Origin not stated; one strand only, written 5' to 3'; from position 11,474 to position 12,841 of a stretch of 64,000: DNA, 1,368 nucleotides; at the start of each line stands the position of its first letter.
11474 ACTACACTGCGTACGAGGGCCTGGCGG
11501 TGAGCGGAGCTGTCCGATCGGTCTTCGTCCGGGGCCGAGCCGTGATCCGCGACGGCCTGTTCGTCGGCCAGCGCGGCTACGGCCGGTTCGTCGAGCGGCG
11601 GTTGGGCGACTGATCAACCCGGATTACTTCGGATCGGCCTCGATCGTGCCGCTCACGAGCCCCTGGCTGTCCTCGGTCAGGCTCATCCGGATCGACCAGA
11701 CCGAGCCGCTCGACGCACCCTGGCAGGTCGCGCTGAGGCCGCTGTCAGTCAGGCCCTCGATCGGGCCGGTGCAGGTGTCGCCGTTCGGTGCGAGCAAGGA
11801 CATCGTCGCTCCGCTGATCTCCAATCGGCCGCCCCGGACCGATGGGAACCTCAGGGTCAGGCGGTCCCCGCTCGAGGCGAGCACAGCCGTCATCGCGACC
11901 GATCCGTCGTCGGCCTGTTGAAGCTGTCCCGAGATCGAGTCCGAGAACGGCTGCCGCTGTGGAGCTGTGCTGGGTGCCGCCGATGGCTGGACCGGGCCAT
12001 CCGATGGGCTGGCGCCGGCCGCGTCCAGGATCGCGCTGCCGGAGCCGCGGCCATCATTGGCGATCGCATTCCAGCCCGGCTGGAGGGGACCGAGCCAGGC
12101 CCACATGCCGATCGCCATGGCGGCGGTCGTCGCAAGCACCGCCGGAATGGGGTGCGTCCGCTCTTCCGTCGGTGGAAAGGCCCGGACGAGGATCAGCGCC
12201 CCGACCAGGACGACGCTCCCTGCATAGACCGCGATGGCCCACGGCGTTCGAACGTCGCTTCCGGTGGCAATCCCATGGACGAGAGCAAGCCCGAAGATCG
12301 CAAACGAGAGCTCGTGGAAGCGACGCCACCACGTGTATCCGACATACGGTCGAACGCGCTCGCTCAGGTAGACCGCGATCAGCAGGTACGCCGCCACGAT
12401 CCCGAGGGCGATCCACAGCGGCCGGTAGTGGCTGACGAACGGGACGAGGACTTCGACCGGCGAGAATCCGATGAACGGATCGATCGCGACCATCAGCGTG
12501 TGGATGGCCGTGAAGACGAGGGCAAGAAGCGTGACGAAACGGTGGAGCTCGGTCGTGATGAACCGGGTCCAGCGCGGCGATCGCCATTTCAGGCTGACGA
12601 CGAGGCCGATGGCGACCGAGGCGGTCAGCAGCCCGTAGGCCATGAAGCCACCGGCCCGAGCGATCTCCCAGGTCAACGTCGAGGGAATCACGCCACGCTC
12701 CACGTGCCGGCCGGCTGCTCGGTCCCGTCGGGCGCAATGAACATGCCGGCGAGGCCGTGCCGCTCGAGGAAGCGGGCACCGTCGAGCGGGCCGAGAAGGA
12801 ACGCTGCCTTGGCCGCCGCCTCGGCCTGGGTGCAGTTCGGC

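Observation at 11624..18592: ApbE flavin transferase plus an FRD-like membrane protein with an SGAT flavinylation motif, co-transcribed with MurT/GatD and two secreted beta-propellers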

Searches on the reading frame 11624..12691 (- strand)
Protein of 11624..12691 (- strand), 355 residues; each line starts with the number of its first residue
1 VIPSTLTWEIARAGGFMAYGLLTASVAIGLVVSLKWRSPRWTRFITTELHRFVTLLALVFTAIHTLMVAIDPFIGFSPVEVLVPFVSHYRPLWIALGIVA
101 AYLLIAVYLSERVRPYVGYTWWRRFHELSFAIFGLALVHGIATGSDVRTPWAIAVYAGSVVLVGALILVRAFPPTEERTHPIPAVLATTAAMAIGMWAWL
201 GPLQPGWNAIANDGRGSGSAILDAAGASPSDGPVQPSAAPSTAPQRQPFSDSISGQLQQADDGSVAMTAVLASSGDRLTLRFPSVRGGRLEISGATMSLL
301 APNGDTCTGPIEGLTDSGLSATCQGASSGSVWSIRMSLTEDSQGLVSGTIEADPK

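Call 6: search_protein_families(library=ncbifam, proteins=[window:11624-12691:-], max_evalue=0.01)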
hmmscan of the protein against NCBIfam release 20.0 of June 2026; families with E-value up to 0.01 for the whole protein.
window:11624-12691:- (355 aa): 0 families

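Call 7: search_protein_families(library=pfam, proteins=[window:11624-12691:-], max_evalue=10)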
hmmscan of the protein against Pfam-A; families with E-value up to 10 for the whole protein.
window:11624-12691:- (355 aa): 2 families
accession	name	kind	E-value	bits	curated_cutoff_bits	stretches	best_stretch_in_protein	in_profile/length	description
PF01794.25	Ferric_reduct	-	1.4e-05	25.6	28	1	15-136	2-120/121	Ferric reductase like transmembrane component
PF01292.26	Ni_hydr_CYTB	-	0.0077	16.5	30.1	1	12-74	100-168/179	Prokaryotic cytochrome b561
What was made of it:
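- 12092..12691 (-): Six-helix transmembrane domain. His50 (12542-12544), His64 (12500-12502), His126 (12314-12316) and His139 (12275-12277) are the predicted ligands of two hemes b. Pfam Ferric_reduct covers residues 15-136 (call 7).
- On Ferric_reduct / MsrQ-like (PF01794): The window protein scores 25.6 bits against a cut-off of 28 (call 7).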

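Call 8: find_homologous_proteins(query=window:11624-12691:-, max_evalue=0.001)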
Query window:11624-12691:- (355 aa): 729 proteins with E <= 0.001 among 8000 candidates; the best 120 are listed.
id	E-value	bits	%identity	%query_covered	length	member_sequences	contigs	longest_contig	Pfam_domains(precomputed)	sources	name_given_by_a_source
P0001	3.2e-226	768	98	100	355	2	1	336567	PF01794.26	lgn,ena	-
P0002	9.9e-206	701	88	100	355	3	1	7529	PF01794.26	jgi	jgi:DMSO/TMAO reductase YedYZ heme-binding membrane subunit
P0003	1.7e-205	700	88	100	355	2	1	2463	PF01794.26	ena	-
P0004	1.9e-200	684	86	100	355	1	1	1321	PF01794.26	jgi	jgi:DMSO/TMAO reductase YedYZ heme-binding membrane subunit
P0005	3.4e-200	683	86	100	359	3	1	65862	PF01794.26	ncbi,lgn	-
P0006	7.8e-195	665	88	95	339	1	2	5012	-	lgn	-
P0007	1.1e-166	573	73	100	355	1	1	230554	PF01794.26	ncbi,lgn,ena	-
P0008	1.6e-156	539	71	100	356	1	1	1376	PF01794.26,PF01292.27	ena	-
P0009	4.8e-156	538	69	100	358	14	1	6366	PF01794.26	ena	-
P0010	8.6e-156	537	69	100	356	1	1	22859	PF01794.26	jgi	jgi:hypothetical protein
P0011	1.5e-154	533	68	100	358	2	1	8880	-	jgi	jgi:hypothetical protein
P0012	1.6e-154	533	71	100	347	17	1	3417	PF01794.26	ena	-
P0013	1.2e-153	530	70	99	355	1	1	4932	-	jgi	jgi:hypothetical protein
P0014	2.0e-153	529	68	100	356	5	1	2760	PF01794.26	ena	-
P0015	2.1e-153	529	70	99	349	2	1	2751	PF01794.26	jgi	jgi:DMSO/TMAO reductase YedYZ heme-binding membrane subunit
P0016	5.5e-152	524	68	100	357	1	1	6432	PF01794.26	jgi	jgi:DMSO/TMAO reductase YedYZ heme-binding membrane subunit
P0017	4.9e-151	521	68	100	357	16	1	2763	PF01794.26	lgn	-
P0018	8.1e-151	520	66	100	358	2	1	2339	PF01794.26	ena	-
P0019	4.1e-150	518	69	99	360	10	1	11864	PF01794.26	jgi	jgi:DMSO/TMAO reductase YedYZ heme-binding membrane subunit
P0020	9.0e-149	514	69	100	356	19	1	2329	PF01794.26,PF01292.27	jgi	jgi:DMSO/TMAO reductase YedYZ heme-binding membrane subunit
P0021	1.4e-146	506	66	99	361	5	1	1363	PF01794.26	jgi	jgi:hypothetical protein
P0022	1.9e-145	503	66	100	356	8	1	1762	PF01794.26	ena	-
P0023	9.2e-145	500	71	95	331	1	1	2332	PF01794.26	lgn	-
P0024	1.1e-144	500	65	100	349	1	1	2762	PF01794.26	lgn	-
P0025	2.4e-144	499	66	99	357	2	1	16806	PF01794.26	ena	-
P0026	3.8e-144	498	66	100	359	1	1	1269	PF01794.26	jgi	jgi:Ferric reductase like transmembrane component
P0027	2.1e-143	496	62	100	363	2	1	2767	PF01794.26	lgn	-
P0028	4.4e-143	495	64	100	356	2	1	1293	PF01794.26,PF01292.27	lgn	-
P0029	6.6e-143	494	65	99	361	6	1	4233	PF01794.26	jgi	jgi:DMSO/TMAO reductase YedYZ heme-binding membrane subunit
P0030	2.0e-140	486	63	100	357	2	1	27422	PF01794.26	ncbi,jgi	jgi:DMSO/TMAO reductase YedYZ heme-binding membrane subunit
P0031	1.0e-139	484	63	99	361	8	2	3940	PF01794.26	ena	-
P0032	3.1e-137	476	64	98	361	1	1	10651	PF01794.26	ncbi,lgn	ncbi:MAG: ferric reductase-like transmembrane domain-containing protein [Candidatus Limnocylindrales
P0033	2.1e-136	473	61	100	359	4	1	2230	PF01794.26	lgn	-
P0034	2.7e-135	469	62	99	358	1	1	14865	PF01794.26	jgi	jgi:hypothetical protein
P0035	4.6e-135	469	60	100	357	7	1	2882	PF01794.26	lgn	-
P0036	8.3e-135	468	61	100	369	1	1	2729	PF01794.26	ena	-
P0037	1.2e-133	464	59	100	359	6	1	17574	PF01794.26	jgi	jgi:hypothetical protein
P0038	1.8e-121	424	56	100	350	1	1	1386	PF01794.26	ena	-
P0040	1.2e-104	369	50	99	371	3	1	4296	PF01794.26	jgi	jgi:Ferric reductase like transmembrane component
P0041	2.8e-104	367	49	99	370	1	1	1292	PF01794.26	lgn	-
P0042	6.6e-104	366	49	98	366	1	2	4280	PF01794.26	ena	-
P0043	2.9e-102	361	52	99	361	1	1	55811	PF01794.26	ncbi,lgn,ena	-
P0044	3.5e-102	360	69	69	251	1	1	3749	PF01794.26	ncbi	ncbi:MAG: ferric reductase-like transmembrane domain-containing protein, partial [Candidatus Limnocy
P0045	5.5e-102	360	50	100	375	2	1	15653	PF01794.26,PF01292.27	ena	-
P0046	1.7e-99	352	49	100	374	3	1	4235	PF01794.26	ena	-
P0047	2.3e-99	351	51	100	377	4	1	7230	PF01794.26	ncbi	-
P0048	9.7e-99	349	50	100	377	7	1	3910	PF01794.26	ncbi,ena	-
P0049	1.4e-97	345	50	99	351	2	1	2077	PF01794.26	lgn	-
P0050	6.1e-97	343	49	100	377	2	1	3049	PF01794.26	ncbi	-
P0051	6.2e-97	343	47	100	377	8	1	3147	PF01794.26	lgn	-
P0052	9.0e-97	343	50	100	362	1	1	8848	PF01794.26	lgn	-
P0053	2.1e-95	338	49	99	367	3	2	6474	PF01794.26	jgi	jgi:DMSO/TMAO reductase YedYZ heme-binding membrane subunit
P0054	6.9e-93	330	48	99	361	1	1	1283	PF01794.26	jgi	jgi:DMSO/TMAO reductase YedYZ heme-binding membrane subunit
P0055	2.0e-92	328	48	99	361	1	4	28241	PF01794.26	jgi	jgi:DMSO/TMAO reductase YedYZ heme-binding membrane subunit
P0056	1.3e-91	326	47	99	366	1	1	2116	PF01794.26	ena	-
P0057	1.6e-91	325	46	100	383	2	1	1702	PF01794.26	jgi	jgi:DMSO/TMAO reductase YedYZ heme-binding membrane subunit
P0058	2.6e-91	325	48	99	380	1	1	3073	PF01794.26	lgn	-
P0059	6.3e-91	323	47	100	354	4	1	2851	PF01794.26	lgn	-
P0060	7.9e-91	323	47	100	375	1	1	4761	PF01794.26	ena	-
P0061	8.2e-91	323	48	99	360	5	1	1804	PF01794.26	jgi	jgi:DMSO/TMAO reductase YedYZ heme-binding membrane subunit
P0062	1.0e-90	323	49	99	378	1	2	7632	PF01794.26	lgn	-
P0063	1.5e-90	322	48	99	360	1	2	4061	PF01794.26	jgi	jgi:DMSO/TMAO reductase YedYZ heme-binding membrane subunit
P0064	1.3e-89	319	48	99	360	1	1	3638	PF01794.26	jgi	jgi:DMSO/TMAO reductase YedYZ heme-binding membrane subunit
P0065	1.9e-89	319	48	99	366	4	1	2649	PF01794.26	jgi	jgi:hypothetical protein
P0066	7.7e-89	317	46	99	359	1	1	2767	PF01794.26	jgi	jgi:hypothetical protein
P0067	1.1e-88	316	44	98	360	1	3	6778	PF01794.26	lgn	-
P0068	1.4e-88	316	47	100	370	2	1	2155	PF01794.26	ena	-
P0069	2.0e-88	315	46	100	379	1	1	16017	PF01794.26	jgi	jgi:hypothetical protein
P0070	4.4e-88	314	54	76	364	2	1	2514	PF01794.26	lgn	-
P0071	1.0e-87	313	46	99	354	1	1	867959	PF01794.26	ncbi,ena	-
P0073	2.1e-87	312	49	99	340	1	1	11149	PF01794.26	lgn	-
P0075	5.5e-87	310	46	99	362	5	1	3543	PF01794.26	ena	-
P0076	5.8e-87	310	46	98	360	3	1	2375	PF01794.26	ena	-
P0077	9.6e-87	310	46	99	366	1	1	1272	PF01794.26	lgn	-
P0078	9.9e-87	310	46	100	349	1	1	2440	PF01794.26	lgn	-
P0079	1.7e-86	309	66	61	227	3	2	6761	PF01794.26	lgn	-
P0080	2.4e-86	308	49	97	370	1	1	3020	PF01794.26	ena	-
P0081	4.2e-86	308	45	100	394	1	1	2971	PF01794.26,PF01292.27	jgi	jgi:hypothetical protein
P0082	9.2e-86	306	46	100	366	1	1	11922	PF01794.26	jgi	jgi:hypothetical protein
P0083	1.5e-85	306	45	99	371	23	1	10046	PF01794.26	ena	-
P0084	2.2e-85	305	43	97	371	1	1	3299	PF01794.26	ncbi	-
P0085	2.2e-85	305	44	99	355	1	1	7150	PF01794.26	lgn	-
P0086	3.8e-85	304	45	100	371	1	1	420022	PF01794.26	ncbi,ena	-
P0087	5.3e-85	304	46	99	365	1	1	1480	PF01794.26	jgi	-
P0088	1.0e-84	303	46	100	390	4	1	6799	PF01794.26,PF01292.27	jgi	jgi:hypothetical protein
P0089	1.9e-84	302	47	99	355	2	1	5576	PF01794.26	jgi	-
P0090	2.1e-84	302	46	100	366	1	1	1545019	PF01794.26,PF01292.27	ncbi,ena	-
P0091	3.9e-84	301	44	99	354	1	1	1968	PF01794.26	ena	-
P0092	5.7e-84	301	45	99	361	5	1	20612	PF01794.26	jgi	jgi:hypothetical protein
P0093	8.5e-84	300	60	62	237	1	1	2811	PF01794.26,PF01292.27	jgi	jgi:predicted ferric reductase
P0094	1.4e-83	299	45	100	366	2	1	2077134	PF01794.26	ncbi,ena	-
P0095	1.5e-83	299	45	99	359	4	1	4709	PF01794.26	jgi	jgi:DMSO/TMAO reductase YedYZ heme-binding membrane subunit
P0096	1.7e-83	299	45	99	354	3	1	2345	PF01794.26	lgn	-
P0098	2.0e-83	299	59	66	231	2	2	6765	PF01794.26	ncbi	-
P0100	3.1e-83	298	62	62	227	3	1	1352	PF01794.26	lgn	-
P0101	5.9e-83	297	44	99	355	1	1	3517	PF01794.26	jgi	jgi:hypothetical protein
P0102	8.8e-83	297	44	99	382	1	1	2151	PF01794.26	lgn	-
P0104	1.8e-82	296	45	99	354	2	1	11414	PF01794.26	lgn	-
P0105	1.8e-82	296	63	60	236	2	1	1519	PF01794.26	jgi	-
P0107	2.6e-82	295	44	99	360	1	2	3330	PF01794.26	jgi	jgi:hypothetical protein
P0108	8.1e-82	293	46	97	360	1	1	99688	PF01794.26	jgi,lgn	jgi:DMSO/TMAO reductase YedYZ heme-binding membrane subunit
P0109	1.3e-81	293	59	61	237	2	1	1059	PF01794.26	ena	-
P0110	1.3e-81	293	46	97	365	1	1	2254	PF01794.26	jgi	-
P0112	1.8e-81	292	43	98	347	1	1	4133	PF01794.26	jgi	jgi:hypothetical protein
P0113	2.5e-81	292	44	99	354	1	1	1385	PF01794.26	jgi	-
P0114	3.1e-81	292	43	99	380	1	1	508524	PF01794.26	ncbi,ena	-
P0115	5.0e-81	291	63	59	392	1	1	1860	PF01794.26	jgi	jgi:hypothetical protein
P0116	5.5e-81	291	59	61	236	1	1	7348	PF01794.26,PF01292.27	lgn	-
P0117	5.6e-81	291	44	97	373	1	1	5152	PF01794.26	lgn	-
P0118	6.0e-81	291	42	99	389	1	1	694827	PF01794.26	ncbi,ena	-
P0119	9.3e-81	290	45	97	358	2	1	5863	PF01794.26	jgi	jgi:DMSO/TMAO reductase YedYZ heme-binding membrane subunit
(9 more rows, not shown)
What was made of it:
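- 11624..12691 (-): FRD/MsrQ-like two-heme membrane protein with a C-terminal beta-barrel (355 aa). GTGA overlap with apbE. 729 homologues, most carrying PF01794 (call 8).
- On Ferric_reduct / MsrQ-like (PF01794): Most of the 120 listed homologues have PF01794 on record (call 8).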

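Call 12: find_encoding_contigs(protein=P0007, flank=10000, max_places=2)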
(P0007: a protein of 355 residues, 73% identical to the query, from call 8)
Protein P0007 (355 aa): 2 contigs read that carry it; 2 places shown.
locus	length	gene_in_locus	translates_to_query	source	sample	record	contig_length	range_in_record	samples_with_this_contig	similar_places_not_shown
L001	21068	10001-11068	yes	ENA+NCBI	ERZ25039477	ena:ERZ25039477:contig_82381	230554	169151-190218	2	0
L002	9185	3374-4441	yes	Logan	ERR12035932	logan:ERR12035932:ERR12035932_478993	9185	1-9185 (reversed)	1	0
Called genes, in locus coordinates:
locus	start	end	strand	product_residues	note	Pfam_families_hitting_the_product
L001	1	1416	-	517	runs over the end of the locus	-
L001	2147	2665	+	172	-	PF01274:MS_TIM-barrel, PF20659:MS_C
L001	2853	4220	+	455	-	PF08245:Mur_ligase_M, PF08353:MurT_C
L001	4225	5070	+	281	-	PF07685:GATase_3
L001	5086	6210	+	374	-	PF04173:DoxD, PF00355:Rieske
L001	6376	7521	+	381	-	PF01436:NHL (faint), PF13360:PQQ_2 (weak)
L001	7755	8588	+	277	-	PF25210:Kelch_FKB95 (faint), PF01344:Kelch_1 (faint), PF07646:Kelch_2 (faint), PF13415:Beta-prop_FBX42 (faint), PF24681:Kelch_KLHDC2_KLHL20_DRC7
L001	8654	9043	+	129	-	-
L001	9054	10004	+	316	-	PF02424:ApbE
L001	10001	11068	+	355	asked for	PF01794:Ferric_reduct (weak)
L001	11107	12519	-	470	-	PF01979:Amidohydro_1, PF07969:Amidohydro_3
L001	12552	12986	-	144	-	PF12903:DUF3830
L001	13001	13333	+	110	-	PF00576:Transthyretin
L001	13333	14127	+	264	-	-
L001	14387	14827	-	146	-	PF02082:Rrf2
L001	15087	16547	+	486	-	-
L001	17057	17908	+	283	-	PF13560:HTH_31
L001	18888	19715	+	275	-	PF00089:Trypsin, PF13365:Trypsin_2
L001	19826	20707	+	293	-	PF20030:bpMoxR (weak)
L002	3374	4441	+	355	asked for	PF01794:Ferric_reduct (weak)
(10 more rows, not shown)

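Call 13: find_encoding_contigs(protein=P0090, flank=10000, max_places=1)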
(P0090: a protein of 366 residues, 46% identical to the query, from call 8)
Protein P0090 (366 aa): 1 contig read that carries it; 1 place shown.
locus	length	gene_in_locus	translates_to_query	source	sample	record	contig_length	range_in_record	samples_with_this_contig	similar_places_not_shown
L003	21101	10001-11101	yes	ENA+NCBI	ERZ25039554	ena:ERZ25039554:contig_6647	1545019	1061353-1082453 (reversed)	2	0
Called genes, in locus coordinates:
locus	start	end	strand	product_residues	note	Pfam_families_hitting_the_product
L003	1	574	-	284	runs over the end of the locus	PF00132:Hexapep (faint)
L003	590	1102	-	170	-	PF14340:DUF4395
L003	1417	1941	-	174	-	PF10604:Polyketide_cyc2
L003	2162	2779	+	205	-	PF06197:DUF998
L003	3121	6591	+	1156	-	PF13248:Zn_ribbon_3 (weak), PF00211:Guanylate_cyc, PF13191:AAA_16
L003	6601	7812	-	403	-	PF00512:HisKA, PF02518:HATPase_c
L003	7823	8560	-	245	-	PF00072:Response_reg, PF00486:Trans_reg_C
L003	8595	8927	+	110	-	-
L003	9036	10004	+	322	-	PF02424:ApbE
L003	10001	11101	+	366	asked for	PF01292:Ni_hydr_CYTB (faint), PF01794:Ferric_reduct (weak)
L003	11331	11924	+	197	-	PF04203:Sortase (weak)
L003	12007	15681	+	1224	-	PF13482:RNase_H_2, PF13086:AAA_11 (faint), PF13604:AAA_30 (weak), PF13087:AAA_12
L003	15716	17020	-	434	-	PF12728:HTH_17 (faint), PF13565:HTH_32 (weak)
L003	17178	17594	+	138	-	PF19850:DUF6325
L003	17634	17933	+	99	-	-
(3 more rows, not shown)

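Call 14: find_encoding_contigs(protein=P0043, flank=10000, max_places=1)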
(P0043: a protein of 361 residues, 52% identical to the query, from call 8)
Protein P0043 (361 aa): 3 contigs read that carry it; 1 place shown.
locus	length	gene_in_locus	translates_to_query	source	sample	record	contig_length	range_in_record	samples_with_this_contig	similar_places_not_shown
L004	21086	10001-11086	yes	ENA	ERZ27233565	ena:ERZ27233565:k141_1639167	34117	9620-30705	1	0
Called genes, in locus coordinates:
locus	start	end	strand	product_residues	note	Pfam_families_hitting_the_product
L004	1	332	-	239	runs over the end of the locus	PF00072:Response_reg, PF00486:Trans_reg_C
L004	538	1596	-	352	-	PF00089:Trypsin, PF13365:Trypsin_2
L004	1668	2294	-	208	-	PF10502:Peptidase_S26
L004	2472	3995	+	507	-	PF25954:Beta-barrel_RND_2, PF25990:Beta-barrel_YknX, PF26002:Beta-barrel_AprE (weak), PF25967:RND-MFP_C, PF25989:YknX_C (weak)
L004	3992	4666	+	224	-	PF00005:ABC_tran, PF13304:AAA_21 (faint)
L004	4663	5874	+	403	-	PF12704:MacB_PCD, PF02687:FtsX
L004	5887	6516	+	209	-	-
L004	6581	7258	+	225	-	PF00072:Response_reg, PF00486:Trans_reg_C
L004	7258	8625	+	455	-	PF00512:HisKA, PF02518:HATPase_c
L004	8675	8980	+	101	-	-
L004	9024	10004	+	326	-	PF02424:ApbE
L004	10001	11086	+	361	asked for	PF01794:Ferric_reduct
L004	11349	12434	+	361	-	PF18914:DUF5666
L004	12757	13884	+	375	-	PF01717:Meth_synt_2, PF08267:Meth_synt_1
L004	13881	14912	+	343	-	PF01717:Meth_synt_2, PF08267:Meth_synt_1 (weak)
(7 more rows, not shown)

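Call 15: find_encoding_contigs(protein=P0108, flank=10000, max_places=1)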
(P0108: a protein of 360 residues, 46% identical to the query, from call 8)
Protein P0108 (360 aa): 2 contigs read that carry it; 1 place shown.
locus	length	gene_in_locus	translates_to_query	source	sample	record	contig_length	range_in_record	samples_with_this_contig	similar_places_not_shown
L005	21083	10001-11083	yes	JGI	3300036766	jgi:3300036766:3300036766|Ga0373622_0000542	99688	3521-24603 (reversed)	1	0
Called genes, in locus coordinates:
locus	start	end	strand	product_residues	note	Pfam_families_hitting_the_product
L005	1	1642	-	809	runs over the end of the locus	-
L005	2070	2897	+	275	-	PF00561:Abhydrolase_1, PF12146:Hydrolase_4, PF12697:Abhydrolase_6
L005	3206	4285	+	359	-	PF17396:DUF1611_N, PF07755:DUF1611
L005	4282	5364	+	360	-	PF02746:MR_MLE_N (weak), PF13378:MR_MLE_C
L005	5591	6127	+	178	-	-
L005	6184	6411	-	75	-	-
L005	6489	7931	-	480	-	PF01555:N6_N4_Mtase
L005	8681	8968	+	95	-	-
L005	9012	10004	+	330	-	PF02424:ApbE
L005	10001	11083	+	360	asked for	PF01794:Ferric_reduct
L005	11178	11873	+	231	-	-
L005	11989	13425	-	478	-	PF00224:PK, PF02887:PK_C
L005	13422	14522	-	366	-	PF14306:PUA_2, PF01747:ATP-sulfurylase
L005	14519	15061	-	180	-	PF01583:APS_kinase, PF13238:AAA_18, PF13671:AAA_33 (weak)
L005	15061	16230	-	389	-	PF04464:Glyphos_transf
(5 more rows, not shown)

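Call 17: predict_structure(alignment_id=A1)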
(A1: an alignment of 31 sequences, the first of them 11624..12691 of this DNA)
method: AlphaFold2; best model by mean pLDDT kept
length: 355 residues; sequences in the alignment: 31
mean_pLDDT: 76.2   pTM: 0.49
mean pLDDT of the five models: 76.2, 72.7, 69.1, 67.2, 64.9
residues with pLDDT >= 90: 73; 70-90: 180; 50-70: 74; < 50: 28
segments of 3 or more residues with pLDDT < 50: 217-242
pLDDT, mean of each block of 10 residues (from residue 1): 77 83 86 73 75 87 83 71 59 66 74 84 79 71 61 77 80 65 71 73 64 48 36 39 69 94 92 94 81 93 90 88 89 95 93 93
secondary structure, 60 per line:
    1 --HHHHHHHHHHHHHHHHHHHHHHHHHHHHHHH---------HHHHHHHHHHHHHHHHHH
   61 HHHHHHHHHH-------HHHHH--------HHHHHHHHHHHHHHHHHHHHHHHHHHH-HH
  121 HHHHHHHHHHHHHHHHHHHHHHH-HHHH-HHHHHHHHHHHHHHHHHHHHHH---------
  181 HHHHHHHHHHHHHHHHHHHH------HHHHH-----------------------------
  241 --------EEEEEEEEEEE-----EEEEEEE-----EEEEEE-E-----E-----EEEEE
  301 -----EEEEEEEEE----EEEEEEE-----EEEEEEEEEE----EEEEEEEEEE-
elements in order: H3-33 H43-70 H78-82 H91-117 H119-143 H145-148 H150-171 H181-200 H207-211 E249-259 E265-271 E277-282 E296-300 E306-314 E319-325 E331-340 E345-354
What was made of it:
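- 11624..12691 (-): AF2 model shows 6 TM helices, a disordered linker and a beta domain (call 17).
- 12092..12691 (-): Helices from call 17.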
